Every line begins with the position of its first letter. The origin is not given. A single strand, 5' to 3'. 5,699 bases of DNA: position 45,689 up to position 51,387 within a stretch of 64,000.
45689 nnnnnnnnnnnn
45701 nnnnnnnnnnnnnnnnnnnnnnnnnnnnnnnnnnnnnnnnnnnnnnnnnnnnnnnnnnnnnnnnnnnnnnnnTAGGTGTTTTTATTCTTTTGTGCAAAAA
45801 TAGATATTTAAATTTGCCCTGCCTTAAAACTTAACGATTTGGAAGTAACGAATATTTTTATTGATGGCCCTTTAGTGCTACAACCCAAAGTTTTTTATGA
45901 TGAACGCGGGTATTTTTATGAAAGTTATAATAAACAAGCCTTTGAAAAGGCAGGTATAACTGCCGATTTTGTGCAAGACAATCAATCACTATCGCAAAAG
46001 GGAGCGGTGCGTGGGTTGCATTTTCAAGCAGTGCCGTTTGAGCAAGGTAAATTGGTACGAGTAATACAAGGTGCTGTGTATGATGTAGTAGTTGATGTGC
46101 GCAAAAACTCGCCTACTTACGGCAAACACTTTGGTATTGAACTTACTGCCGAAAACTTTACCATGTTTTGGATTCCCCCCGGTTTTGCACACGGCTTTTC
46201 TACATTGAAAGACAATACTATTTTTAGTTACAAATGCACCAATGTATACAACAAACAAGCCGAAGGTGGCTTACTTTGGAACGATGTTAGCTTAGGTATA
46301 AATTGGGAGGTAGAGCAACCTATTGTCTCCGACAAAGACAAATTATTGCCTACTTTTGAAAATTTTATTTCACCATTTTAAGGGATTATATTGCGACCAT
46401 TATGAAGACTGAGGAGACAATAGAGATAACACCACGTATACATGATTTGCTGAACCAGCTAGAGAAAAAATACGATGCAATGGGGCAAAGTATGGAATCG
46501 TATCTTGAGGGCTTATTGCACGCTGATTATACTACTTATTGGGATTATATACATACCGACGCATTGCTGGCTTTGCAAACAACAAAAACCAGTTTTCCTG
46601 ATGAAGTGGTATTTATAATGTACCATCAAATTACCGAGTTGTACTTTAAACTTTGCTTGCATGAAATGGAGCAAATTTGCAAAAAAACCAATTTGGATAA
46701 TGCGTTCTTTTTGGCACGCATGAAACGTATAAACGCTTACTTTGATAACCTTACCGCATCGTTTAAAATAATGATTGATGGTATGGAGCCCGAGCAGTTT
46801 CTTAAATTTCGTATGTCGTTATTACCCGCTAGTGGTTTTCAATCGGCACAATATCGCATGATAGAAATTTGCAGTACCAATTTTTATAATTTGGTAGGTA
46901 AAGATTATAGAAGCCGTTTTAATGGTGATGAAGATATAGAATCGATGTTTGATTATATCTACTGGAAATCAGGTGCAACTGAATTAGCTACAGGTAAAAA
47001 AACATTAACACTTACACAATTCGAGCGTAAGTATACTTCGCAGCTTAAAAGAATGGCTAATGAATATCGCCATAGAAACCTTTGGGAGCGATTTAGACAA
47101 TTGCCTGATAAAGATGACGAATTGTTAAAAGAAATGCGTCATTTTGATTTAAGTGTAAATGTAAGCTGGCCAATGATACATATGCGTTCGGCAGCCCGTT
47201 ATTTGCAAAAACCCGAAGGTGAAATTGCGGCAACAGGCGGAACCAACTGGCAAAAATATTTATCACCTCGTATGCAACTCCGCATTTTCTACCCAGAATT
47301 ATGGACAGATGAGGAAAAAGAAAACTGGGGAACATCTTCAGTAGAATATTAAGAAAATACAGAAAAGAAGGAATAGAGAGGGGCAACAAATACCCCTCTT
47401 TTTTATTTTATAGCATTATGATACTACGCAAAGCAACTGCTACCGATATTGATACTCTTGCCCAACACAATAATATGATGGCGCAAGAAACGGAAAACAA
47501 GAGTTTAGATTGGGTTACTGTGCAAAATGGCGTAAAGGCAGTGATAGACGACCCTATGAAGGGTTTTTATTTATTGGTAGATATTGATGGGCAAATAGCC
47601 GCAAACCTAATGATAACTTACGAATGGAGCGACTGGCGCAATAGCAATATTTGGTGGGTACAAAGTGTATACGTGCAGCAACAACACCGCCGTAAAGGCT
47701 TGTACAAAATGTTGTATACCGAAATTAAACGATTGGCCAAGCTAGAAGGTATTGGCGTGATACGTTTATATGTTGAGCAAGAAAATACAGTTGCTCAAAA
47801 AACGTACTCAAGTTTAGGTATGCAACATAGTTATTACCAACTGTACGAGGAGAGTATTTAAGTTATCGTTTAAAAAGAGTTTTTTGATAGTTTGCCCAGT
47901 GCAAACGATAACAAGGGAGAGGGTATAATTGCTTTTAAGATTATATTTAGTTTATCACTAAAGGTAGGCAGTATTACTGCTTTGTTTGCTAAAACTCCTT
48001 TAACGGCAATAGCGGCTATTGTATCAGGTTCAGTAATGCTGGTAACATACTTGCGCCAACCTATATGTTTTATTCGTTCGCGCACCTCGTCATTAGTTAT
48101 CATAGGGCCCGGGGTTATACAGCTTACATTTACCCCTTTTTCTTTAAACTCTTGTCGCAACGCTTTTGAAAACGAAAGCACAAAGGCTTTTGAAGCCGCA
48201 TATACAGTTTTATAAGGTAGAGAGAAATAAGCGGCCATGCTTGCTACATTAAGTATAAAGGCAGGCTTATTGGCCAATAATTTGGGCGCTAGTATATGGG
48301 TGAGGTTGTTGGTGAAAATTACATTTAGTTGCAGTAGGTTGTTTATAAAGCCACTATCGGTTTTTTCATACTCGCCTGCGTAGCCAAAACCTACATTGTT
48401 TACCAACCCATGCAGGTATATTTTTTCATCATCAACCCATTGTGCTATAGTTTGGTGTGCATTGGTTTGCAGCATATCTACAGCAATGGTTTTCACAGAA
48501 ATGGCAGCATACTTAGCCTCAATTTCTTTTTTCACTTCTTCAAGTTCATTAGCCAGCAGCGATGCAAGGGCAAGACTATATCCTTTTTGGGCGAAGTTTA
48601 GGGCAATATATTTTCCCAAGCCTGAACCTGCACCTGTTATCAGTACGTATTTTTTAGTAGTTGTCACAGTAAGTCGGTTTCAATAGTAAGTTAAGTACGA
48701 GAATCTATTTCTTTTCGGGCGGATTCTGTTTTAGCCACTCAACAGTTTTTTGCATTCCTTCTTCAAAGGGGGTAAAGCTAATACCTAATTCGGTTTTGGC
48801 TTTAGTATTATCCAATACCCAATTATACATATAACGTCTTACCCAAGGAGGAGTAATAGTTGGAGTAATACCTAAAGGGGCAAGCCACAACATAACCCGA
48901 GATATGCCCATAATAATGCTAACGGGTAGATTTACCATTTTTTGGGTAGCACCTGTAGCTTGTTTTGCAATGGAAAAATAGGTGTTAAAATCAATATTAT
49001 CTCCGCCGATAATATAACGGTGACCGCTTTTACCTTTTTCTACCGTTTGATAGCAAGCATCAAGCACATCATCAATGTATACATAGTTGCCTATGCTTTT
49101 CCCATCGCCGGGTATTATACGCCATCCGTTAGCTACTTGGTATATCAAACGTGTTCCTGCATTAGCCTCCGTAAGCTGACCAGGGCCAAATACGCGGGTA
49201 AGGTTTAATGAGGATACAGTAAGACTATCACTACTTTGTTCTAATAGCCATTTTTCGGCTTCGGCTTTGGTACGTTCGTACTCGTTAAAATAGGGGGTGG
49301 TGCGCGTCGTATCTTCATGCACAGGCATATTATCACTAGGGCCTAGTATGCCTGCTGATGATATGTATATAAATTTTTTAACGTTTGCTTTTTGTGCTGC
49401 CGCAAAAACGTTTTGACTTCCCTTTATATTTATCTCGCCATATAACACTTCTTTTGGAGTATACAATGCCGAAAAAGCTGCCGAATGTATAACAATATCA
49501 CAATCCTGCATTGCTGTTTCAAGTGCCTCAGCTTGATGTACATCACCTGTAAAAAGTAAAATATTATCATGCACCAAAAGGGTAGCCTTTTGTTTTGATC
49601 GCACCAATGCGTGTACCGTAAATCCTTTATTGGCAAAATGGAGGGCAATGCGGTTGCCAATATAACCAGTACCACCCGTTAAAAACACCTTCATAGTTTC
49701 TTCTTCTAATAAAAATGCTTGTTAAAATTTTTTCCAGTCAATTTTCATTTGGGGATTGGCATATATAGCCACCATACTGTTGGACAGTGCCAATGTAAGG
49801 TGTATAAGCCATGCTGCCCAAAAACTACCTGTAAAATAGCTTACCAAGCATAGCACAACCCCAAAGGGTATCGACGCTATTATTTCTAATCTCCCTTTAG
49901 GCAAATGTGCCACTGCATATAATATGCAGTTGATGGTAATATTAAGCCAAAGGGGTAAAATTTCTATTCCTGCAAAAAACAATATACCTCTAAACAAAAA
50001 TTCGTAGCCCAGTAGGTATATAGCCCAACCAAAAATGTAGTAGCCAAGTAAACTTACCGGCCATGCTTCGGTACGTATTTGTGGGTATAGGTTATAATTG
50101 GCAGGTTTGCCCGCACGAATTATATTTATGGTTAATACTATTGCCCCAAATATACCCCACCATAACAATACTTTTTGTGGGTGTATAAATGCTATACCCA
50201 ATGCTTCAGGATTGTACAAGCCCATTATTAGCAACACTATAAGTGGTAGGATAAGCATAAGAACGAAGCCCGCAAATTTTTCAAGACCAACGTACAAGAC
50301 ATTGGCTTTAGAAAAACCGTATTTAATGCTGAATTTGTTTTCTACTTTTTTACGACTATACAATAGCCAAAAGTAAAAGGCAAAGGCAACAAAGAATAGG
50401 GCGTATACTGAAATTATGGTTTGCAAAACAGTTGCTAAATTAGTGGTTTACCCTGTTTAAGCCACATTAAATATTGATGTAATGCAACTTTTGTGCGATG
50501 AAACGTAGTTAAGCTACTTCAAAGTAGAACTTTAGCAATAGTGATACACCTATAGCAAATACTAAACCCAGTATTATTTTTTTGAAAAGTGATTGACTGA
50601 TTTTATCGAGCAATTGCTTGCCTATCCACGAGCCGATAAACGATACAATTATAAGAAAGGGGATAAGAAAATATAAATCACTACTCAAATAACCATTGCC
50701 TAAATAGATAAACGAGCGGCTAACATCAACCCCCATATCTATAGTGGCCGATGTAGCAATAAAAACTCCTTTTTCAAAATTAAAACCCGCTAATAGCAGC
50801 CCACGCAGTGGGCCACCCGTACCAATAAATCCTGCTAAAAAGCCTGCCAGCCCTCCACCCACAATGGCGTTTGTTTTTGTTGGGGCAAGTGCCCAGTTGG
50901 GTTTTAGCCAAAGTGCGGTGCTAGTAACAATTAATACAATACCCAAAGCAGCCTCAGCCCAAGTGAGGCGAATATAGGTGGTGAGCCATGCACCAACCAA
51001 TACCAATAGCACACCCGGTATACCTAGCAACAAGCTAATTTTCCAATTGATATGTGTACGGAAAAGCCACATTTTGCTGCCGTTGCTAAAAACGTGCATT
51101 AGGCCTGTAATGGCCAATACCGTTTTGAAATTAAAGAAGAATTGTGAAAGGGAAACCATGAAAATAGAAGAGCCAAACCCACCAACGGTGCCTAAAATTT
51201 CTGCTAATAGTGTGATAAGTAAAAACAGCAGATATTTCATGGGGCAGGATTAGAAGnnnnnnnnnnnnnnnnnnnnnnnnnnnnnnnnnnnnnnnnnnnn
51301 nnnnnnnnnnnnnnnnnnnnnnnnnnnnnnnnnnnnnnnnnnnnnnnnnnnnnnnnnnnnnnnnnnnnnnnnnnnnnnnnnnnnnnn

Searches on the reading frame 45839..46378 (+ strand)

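Call 30: search_protein_families(library=pfam, proteins=[window:45839-46378:+])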
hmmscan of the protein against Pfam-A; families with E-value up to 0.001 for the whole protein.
window:45839-46378:+ (180 aa): 1 family
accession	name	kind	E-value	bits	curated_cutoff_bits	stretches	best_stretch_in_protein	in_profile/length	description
PF00908.23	dTDP_sugar_isom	-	5.5e-71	238.1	27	1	8-174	4-167/168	dTDP-4-dehydrorhamnose 3,5-epimerase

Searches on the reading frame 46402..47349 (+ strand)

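Call 30: search_protein_families(library=pfam, proteins=[window:46402-47349:+])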
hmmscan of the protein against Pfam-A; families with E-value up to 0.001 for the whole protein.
window:46402-47349:+ (316 aa): 1 family
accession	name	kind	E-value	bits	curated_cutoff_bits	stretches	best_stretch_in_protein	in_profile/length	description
PF03301.18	Trp_dioxygenase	-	2.7e-25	89.9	34.9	1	44-182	15-165/346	Tryptophan 2,3-dioxygenase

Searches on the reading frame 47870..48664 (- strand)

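Call 30: search_protein_families(library=pfam, proteins=[window:47870-48664:-])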
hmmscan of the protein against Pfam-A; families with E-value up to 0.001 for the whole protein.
window:47870-48664:- (264 aa): 3 families
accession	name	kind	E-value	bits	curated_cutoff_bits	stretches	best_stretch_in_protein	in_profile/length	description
PF00106.31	adh_short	-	4.2e-38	131.2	26.6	1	5-191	1-185/195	short chain dehydrogenase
PF13561.12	adh_short_C2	-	1.1e-23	84.5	27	1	11-192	1-180/236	Enoyl-(Acyl carrier protein) reductase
PF08659.16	KR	-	1.4e-09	38.6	22.6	1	7-183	3-173/180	KR domain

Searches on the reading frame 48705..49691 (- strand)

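Call 30: search_protein_families(library=pfam, proteins=[window:48705-49691:-])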
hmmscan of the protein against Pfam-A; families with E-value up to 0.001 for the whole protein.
window:48705-49691:- (328 aa): 10 families
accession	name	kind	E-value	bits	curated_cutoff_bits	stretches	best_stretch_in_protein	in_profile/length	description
PF01370.27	Epimerase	-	1.3e-36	126.7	20.9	1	2-229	1-240/240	NAD dependent epimerase/dehydratase family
PF01073.25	3Beta_HSD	-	1.8e-24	86.7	22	1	4-212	2-224/280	3-beta hydroxysteroid dehydrogenase/isomerase family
PF13460.12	NAD_binding_10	-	3.2e-22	79.7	27.2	1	6-176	1-149/184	NAD(P)H-binding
PF16363.11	GDP_Man_Dehyd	-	3.1e-20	73.4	27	1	4-314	2-330/332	GDP-mannose 4,6 dehydratase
PF07993.18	NAD_binding_4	-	4.8e-15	55.8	20.1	1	54-187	79-230/258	Male sterility protein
PF04321.23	RmlD_sub_bind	-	3e-14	53.2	27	1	1-158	2-145/287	RmlD substrate binding domain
PF05368.20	NmrA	-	5.3e-13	49.7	27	1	2-111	5-106/298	NmrA-like family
PF02719.21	Polysacc_synt_2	-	2.4e-10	40.6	20.2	1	2-116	1-132/293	Polysaccharide biosynthesis protein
PF03446.21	NAD_binding_2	-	2.9e-06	27.8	21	1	7-69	6-61/161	NAD binding domain of 6-phosphogluconate dehydrogenase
PF00106.31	adh_short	-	0.00026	20.9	26.6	1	2-64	3-71/195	short chain dehydrogenase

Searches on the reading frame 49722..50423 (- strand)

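Call 30: search_protein_families(library=pfam, proteins=[window:49722-50423:-])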
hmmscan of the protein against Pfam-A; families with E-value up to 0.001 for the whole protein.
window:49722-50423:- (233 aa): 1 family
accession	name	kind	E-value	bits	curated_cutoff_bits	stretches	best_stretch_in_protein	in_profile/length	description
PF02517.21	Rce1-like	-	1.2e-07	32.4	22.4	1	125-210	4-89/93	Type II CAAX prenyl endopeptidase Rce1-like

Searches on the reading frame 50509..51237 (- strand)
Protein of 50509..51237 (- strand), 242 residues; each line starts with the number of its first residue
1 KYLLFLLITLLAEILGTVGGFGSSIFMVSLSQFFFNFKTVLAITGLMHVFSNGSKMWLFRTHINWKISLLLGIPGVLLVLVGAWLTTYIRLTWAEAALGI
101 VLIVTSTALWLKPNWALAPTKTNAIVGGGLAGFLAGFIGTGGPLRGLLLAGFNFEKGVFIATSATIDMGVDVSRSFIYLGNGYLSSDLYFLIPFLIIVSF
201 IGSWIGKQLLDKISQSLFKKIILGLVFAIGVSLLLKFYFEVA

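Call 33: search_protein_families(library=pfam, proteins=[window:50509-51237:-])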
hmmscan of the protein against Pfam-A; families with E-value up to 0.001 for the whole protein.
window:50509-51237:- (242 aa): 1 family
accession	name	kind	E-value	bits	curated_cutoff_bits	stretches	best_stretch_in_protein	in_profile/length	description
PF01925.25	TauE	-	2.1e-29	103.3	32.6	1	6-233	2-237/237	Sulfite exporter TauE/SafE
